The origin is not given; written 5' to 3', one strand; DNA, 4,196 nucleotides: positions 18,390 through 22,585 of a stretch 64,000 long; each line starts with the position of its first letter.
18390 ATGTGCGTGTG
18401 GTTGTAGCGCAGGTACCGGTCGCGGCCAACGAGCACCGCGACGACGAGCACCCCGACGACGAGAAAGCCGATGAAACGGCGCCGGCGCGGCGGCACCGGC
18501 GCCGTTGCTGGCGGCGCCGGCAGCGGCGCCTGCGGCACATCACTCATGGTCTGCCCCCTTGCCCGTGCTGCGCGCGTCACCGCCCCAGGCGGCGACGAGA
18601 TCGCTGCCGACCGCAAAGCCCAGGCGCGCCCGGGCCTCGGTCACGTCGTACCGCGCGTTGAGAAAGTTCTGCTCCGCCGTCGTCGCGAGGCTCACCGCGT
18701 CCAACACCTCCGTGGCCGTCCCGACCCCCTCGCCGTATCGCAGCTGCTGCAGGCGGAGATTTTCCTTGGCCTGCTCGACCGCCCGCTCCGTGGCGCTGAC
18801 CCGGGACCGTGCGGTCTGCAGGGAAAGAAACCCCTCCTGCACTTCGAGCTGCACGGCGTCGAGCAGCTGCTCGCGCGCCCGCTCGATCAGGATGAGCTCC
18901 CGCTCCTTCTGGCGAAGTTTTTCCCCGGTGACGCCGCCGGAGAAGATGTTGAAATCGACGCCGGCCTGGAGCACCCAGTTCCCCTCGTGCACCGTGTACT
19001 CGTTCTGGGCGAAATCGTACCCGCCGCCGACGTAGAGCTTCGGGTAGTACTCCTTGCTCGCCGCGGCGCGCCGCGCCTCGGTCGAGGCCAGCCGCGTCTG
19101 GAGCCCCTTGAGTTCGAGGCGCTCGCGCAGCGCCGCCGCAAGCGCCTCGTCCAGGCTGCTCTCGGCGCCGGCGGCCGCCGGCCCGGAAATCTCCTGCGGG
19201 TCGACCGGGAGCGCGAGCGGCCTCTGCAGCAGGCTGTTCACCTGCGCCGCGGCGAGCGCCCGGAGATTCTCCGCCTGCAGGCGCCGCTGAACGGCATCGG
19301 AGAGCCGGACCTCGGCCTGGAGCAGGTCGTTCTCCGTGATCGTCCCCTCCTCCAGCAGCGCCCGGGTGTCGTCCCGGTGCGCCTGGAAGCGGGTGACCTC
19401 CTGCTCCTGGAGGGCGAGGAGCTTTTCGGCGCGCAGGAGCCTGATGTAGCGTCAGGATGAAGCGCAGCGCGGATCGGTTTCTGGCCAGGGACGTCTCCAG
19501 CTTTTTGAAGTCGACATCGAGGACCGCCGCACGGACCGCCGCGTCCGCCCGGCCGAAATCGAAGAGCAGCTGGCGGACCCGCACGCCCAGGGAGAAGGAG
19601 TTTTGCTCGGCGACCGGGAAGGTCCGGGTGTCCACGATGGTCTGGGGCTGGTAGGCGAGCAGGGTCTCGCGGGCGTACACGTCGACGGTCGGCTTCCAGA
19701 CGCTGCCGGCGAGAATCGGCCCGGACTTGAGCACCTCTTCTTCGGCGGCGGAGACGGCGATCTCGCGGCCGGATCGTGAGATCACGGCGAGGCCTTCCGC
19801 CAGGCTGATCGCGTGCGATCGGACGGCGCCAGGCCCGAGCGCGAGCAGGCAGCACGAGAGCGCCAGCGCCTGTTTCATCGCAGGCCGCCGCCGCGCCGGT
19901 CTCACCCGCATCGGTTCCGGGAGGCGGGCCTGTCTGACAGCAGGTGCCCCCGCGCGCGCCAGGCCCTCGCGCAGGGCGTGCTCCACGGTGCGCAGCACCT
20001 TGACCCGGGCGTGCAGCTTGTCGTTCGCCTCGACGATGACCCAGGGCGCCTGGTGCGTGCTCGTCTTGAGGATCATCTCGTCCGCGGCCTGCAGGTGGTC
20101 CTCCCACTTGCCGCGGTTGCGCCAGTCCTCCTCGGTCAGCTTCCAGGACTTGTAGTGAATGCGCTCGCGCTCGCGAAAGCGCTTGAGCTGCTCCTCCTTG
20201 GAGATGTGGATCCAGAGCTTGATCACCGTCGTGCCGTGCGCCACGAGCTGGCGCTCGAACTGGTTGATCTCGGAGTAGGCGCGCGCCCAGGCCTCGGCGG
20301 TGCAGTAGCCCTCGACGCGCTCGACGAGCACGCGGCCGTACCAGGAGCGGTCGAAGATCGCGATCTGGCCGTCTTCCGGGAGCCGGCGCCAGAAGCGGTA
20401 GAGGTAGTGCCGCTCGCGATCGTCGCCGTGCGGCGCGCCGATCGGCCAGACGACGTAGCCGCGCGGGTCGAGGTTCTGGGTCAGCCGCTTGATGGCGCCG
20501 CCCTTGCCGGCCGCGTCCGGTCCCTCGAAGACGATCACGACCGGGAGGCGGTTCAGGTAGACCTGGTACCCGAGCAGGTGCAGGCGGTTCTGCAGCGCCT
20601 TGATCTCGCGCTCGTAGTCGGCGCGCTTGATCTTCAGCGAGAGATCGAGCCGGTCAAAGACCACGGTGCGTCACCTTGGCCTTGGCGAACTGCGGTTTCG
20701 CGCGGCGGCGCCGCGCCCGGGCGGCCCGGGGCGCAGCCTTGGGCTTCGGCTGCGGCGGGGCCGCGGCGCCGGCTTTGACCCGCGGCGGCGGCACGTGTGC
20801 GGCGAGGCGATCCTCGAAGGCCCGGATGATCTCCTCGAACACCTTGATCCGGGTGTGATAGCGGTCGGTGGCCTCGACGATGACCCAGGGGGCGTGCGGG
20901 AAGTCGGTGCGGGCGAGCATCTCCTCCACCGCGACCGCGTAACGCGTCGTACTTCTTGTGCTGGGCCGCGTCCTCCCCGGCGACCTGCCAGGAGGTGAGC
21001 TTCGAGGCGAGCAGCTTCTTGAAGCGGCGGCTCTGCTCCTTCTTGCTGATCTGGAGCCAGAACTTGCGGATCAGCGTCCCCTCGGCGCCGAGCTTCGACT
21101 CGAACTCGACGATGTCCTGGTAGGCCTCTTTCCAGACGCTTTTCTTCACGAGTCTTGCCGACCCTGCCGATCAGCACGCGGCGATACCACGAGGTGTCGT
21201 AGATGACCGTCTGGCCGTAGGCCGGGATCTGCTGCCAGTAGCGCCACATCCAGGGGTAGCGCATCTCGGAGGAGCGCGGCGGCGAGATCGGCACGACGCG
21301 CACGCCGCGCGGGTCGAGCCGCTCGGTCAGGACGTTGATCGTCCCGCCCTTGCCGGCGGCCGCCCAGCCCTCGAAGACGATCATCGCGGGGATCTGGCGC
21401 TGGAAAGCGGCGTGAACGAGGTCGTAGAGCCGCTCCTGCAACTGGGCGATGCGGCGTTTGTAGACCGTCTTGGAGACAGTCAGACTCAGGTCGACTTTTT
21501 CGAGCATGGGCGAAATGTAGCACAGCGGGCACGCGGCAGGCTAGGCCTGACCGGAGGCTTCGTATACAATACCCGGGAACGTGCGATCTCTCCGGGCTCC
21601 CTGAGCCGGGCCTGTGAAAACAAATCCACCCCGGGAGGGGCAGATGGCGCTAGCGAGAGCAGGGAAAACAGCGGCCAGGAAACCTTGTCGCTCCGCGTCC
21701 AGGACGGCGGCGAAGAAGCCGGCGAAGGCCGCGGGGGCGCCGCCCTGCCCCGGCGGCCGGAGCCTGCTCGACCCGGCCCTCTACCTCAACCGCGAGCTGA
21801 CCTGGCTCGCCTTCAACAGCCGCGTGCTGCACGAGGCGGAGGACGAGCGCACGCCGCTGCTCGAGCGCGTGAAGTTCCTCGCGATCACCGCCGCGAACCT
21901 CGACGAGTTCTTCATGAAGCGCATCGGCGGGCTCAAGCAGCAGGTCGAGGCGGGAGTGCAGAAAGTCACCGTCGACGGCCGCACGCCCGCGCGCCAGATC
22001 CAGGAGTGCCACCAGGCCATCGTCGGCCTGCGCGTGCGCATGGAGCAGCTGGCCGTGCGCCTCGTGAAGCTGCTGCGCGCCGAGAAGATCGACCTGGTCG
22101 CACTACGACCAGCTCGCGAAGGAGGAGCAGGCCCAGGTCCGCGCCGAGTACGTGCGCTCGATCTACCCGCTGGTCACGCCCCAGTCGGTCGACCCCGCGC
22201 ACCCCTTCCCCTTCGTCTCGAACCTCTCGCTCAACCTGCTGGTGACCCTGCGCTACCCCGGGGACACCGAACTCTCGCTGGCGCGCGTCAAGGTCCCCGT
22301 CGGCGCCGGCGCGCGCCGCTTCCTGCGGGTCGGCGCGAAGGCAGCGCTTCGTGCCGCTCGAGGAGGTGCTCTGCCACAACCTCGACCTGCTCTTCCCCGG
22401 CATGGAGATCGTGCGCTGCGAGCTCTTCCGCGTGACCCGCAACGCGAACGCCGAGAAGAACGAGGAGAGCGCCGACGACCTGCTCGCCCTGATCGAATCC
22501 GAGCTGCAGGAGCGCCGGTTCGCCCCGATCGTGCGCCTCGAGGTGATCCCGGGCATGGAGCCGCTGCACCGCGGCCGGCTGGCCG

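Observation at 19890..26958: Coherent polyphosphate-metabolism island: tandem PPK2s, divergent PPK1, CHAD protein, CYTH, NUDIX, SixA-like phosphatase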

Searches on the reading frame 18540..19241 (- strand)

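Call 5: search_protein_families(library=pfam, proteins=[window:18540-19241:-], max_evalue=0.01)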
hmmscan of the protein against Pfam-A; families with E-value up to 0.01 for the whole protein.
window:18540-19241:- (233 aa): 1 family
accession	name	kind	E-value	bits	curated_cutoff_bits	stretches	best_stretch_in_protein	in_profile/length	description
PF02321.23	OEP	-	6.8e-29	101.4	22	1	30-212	1-187/187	Outer membrane efflux protein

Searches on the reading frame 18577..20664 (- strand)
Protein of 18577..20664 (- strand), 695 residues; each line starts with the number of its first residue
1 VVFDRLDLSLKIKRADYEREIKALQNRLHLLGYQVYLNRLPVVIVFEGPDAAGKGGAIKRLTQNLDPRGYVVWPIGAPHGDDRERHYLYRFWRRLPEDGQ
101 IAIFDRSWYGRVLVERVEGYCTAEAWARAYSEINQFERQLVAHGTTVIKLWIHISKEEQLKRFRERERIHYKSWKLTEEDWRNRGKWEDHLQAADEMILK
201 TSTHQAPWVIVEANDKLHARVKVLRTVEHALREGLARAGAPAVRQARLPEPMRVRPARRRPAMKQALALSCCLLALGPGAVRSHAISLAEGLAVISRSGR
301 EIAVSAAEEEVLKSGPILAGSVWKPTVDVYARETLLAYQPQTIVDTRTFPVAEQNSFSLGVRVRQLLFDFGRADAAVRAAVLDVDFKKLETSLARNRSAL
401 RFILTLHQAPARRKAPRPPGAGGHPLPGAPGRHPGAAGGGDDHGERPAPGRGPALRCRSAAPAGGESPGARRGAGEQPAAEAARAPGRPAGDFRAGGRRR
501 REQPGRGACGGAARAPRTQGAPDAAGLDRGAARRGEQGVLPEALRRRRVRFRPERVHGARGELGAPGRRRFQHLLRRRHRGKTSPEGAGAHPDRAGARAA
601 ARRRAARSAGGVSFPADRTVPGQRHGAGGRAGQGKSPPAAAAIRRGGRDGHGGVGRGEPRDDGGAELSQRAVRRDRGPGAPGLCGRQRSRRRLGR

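Call 5: search_protein_families(library=pfam, proteins=[window:18577-20664:-], max_evalue=0.01)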
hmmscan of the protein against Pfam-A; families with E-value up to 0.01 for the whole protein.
window:18577-20664:- (695 aa): 2 families
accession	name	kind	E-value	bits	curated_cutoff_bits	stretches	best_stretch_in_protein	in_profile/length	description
PF03976.20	PPK2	-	2e-81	273.4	22.3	1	12-232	2-222/229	Polyphosphate kinase 2 (PPK2)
PF02321.23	OEP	-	0.0029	17.9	22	1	320-400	33-107/187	Outer membrane efflux protein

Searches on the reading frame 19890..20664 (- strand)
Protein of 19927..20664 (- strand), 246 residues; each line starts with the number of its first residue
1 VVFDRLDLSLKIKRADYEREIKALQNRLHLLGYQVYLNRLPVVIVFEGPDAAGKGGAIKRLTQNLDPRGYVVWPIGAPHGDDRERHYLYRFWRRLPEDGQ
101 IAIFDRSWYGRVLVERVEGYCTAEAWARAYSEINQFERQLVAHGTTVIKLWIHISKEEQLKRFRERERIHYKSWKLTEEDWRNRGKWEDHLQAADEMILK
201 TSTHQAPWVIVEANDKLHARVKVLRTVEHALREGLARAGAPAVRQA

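Call 3: search_protein_families(library=pfam, proteins=[window:19890-20664:-], max_evalue=0.01)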
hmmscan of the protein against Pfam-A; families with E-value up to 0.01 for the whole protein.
window:19890-20664:- (258 aa): 1 family
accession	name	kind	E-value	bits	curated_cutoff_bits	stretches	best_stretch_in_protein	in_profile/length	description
PF03976.20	PPK2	-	1.6e-82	277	22.3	1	12-232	2-222/229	Polyphosphate kinase 2 (PPK2)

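Call 20: search_protein_families(library=ncbifam, proteins=[window:19927-20664:-], max_evalue=0.01)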
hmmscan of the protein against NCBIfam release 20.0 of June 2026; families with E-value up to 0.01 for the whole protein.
seq(246 aa): 5 families
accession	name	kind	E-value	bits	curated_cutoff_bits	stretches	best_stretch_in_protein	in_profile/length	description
TIGR03708.1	poly_P_AMP_trns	equivalog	3e-110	369.2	547.65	1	3-234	261-492/493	polyphosphate:AMP phosphotransferase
NF050016.1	PolyPhAMPPhtase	equivalog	6.8e-82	275.6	800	1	11-232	252-470/472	polyphosphate:AMP phosphotransferase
TIGR03707.1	PPK2_P_aer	equivalog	7.5e-67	225.4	301.8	1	11-229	1-219/230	polyphosphate kinase 2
TIGR03709.1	PPK2_rel_1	subfamily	4.6e-62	209.6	247.2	1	14-233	28-248/264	PPK2 family polyphosphate kinase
NF042973.1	ADPpolyPPhtase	equivalog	8.7e-48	163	450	1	13-232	29-261/285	ADP-polyphosphate phosphotransferase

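Call 22: search_solved_structures(query=window:19927-20664:-, max_evalue=0.00001, show_alignments=1)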
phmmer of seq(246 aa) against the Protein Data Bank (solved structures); distinct sequences matched with E-value up to 0.00001: 18.
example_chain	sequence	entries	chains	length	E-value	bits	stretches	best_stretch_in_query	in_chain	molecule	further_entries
3czp_A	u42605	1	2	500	2.4e-111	374.2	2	3-233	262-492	Putative polyphosphate kinase 2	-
9h8j_B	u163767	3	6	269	5.4e-84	284.5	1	5-237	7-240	Polyphosphate kinase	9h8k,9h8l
9gp9_A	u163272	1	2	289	3.5e-83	281.9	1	5-237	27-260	Polyphosphate kinase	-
9gia_A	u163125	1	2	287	1.2e-76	260.4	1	5-228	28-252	Polyphosphate-AMP phosphotransferase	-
5llb_C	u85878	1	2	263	4.4e-50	173.4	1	11-227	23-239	Polyphosphate kinase 2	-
5ll0_A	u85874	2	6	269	4.8e-50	173.3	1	11-227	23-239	Polyphosphate kinase 2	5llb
4yeg_A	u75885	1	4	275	5.1e-50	173.2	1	11-227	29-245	Polyphosphate kinase 2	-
26ee_A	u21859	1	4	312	6.8e-50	172.8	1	11-231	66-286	polyphosphate kinase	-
5llf_A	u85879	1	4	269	2.3e-49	171.1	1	11-227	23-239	Polyphosphate kinase 2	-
6dzg_A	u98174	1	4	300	1.3e-44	155.5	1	9-227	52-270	Polyphosphate:ADP phosphotransferase 1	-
3czq_A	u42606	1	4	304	1.3e-44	155.5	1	9-227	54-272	Putative polyphosphate kinase 2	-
3rhf_A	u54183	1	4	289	5.3e-39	137.1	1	22-230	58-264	Putative polyphosphate kinase 2 family protein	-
6an9_A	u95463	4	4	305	1.7e-38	135.4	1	40-225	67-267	Polyphosphate:AMP phosphotransferase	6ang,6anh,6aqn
6au0_A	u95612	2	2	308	1.8e-38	135.4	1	40-225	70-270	Polyphosphate:AMP phosphotransferase | PPK3 Class III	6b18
5o6k_A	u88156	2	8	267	5.8e-37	130.4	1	22-227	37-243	Polyphosphate:AMP phosphotransferase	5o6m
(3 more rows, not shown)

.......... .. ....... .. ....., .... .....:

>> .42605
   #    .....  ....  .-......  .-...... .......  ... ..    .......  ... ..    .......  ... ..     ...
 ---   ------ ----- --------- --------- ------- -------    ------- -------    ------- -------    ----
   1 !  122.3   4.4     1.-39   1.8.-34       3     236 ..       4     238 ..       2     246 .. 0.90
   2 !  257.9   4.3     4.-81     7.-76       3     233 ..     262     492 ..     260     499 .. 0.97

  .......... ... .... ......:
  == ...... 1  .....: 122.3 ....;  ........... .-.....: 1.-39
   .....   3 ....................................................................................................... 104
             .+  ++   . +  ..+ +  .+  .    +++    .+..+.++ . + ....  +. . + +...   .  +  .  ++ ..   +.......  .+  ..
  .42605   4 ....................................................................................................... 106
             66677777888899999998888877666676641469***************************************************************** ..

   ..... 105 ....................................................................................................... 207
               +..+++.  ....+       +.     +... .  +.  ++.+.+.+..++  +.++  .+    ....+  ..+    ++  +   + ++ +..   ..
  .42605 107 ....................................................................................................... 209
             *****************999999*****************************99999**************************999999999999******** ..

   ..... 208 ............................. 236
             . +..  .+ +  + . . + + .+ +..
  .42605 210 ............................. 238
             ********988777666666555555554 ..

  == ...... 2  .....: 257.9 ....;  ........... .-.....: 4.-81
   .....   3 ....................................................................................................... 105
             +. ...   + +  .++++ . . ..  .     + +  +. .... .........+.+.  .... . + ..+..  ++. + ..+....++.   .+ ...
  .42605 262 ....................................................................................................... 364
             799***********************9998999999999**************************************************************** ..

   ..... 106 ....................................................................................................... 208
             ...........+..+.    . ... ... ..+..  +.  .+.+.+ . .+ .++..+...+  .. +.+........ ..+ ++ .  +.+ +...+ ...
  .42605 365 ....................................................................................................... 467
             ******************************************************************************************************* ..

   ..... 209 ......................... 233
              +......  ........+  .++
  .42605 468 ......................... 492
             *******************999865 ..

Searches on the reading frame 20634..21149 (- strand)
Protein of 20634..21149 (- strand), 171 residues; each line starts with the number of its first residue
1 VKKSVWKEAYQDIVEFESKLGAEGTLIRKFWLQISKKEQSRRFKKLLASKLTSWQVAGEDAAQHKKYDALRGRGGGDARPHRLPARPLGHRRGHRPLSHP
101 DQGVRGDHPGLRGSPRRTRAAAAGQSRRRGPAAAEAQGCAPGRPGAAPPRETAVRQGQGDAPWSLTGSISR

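Call 3: search_protein_families(library=pfam, proteins=[window:20634-21149:-], max_evalue=0.01)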
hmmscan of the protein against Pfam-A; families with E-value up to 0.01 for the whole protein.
window:20634-21149:- (171 aa): 1 family
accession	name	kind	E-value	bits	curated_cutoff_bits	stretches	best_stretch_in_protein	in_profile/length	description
PF03976.20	PPK2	-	2.2e-12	47.5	22.3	1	4-69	114-179/229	Polyphosphate kinase 2 (PPK2)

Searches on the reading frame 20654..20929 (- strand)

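Call 3: search_protein_families(library=pfam, proteins=[window:20654-20929:-], max_evalue=0.01)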
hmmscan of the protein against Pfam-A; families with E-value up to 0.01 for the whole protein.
window:20654-20929:- (91 aa): 1 family
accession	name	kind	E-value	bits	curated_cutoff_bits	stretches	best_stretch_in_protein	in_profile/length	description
PF03976.20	PPK2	-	4.9e-07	30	22.3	1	2-41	185-224/229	Polyphosphate kinase 2 (PPK2)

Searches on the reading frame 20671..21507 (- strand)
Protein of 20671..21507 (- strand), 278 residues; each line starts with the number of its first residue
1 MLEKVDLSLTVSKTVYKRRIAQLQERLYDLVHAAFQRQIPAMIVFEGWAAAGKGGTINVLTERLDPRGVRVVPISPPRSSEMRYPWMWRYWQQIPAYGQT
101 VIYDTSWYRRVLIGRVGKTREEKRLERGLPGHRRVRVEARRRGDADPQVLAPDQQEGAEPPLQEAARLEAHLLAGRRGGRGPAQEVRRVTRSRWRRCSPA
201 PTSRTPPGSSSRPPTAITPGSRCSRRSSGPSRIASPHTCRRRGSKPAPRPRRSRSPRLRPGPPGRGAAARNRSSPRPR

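Call 3: search_protein_families(library=pfam, proteins=[window:20671-21507:-], max_evalue=0.01)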
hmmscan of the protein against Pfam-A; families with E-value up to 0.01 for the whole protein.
window:20671-21507:- (278 aa): 1 family
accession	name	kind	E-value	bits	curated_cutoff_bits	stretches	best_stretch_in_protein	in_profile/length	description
PF03976.20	PPK2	-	5.7e-31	108.3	22.3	1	11-127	2-118/229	Polyphosphate kinase 2 (PPK2)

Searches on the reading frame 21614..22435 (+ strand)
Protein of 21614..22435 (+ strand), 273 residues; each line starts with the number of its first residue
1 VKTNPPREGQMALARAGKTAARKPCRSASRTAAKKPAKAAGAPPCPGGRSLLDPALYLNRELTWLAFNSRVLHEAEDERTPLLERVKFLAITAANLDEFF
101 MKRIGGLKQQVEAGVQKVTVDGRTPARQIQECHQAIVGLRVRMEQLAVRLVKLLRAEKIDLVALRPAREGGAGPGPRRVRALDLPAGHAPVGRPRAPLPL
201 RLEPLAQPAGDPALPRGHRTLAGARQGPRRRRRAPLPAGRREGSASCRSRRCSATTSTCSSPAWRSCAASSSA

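Call 3: search_protein_families(library=pfam, proteins=[window:21614-22435:+], max_evalue=0.01)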
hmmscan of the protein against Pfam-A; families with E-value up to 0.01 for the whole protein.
window:21614-22435:+ (273 aa): 1 family
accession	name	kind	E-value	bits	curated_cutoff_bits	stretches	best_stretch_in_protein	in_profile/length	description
PF13089.11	PP_kinase_N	-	2.6e-34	118.2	23.8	1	57-161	1-106/107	Polyphosphate kinase N-terminal domain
